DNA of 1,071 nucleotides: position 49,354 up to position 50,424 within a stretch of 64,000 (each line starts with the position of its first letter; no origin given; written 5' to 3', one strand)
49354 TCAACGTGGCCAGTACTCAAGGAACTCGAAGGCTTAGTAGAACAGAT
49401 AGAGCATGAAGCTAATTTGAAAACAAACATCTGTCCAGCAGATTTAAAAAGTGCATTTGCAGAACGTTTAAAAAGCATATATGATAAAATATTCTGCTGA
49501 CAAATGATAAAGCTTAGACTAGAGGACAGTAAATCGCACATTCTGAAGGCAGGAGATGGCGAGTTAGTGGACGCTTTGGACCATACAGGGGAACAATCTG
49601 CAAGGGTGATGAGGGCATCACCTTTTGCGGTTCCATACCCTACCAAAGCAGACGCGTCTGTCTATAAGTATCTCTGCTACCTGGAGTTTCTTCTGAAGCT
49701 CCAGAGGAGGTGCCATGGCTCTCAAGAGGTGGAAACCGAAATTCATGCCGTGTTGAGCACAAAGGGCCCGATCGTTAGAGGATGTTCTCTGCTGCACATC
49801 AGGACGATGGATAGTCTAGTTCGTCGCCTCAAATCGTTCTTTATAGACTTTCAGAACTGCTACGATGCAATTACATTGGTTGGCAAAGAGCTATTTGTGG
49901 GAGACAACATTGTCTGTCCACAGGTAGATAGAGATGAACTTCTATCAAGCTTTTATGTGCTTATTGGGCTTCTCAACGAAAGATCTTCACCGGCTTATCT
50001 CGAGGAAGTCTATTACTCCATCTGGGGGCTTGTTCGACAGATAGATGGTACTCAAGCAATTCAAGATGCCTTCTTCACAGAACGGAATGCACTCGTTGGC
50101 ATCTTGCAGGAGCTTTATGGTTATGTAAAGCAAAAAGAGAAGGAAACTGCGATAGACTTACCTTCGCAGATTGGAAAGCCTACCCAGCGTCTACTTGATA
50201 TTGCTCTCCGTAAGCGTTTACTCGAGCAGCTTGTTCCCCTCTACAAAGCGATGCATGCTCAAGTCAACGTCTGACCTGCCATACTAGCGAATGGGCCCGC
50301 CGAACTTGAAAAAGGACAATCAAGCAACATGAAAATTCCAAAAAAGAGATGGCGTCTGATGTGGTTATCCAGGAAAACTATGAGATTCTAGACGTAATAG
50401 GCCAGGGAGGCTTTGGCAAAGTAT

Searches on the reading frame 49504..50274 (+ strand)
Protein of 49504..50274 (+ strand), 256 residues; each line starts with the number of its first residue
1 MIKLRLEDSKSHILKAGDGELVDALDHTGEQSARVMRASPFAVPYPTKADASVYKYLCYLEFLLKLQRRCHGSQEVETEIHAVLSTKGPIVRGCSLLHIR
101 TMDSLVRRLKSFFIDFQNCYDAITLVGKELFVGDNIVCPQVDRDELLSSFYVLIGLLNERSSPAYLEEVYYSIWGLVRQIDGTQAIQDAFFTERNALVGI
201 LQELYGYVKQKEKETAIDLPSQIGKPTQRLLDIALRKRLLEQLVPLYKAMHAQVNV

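Call 26: find_encoding_contigs(protein=window:49504-50274:+, flank=10000, max_places=10)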
Protein window:49504-50274:+ (256 aa): 23 contigs read that carry it; 5 places shown.
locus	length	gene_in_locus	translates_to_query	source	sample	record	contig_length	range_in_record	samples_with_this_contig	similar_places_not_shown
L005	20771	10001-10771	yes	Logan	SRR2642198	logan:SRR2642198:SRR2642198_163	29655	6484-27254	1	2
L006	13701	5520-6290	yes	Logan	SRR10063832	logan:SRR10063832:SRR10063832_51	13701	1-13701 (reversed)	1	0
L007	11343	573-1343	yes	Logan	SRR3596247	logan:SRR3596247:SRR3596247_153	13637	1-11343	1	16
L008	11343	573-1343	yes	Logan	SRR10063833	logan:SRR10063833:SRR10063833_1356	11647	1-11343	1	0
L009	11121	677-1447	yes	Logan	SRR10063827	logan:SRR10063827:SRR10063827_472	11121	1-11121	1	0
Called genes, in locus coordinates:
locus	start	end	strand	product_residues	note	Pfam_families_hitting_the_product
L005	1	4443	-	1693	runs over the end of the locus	-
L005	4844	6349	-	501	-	-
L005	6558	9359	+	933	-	PF00005:ABC_tran, PF13191:AAA_16 (faint)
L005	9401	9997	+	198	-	-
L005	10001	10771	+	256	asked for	-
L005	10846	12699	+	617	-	PF00069:Pkinase, PF07714:PK_Tyr_Ser-Thr, PF12796:Ank_2 (weak), PF00023:Ank (faint), PF13606:Ank_3 (faint), PF13857:Ank_5 (faint), PF13637:Ank_4 (weak), PF12796:Ank_2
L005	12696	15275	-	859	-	PF00069:Pkinase (faint), PF12796:Ank_2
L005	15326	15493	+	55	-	-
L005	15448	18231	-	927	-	PF17207:MCM_OB, PF00493:MCM, PF07728:AAA_5 (weak), PF01078:Mg_chelatase, PF17855:MCM_lid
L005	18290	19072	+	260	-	-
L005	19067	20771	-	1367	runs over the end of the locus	?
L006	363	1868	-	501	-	-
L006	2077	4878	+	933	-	PF00005:ABC_tran, PF13191:AAA_16 (faint)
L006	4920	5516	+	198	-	-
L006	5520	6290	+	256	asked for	-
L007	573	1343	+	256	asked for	-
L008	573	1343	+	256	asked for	-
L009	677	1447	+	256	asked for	-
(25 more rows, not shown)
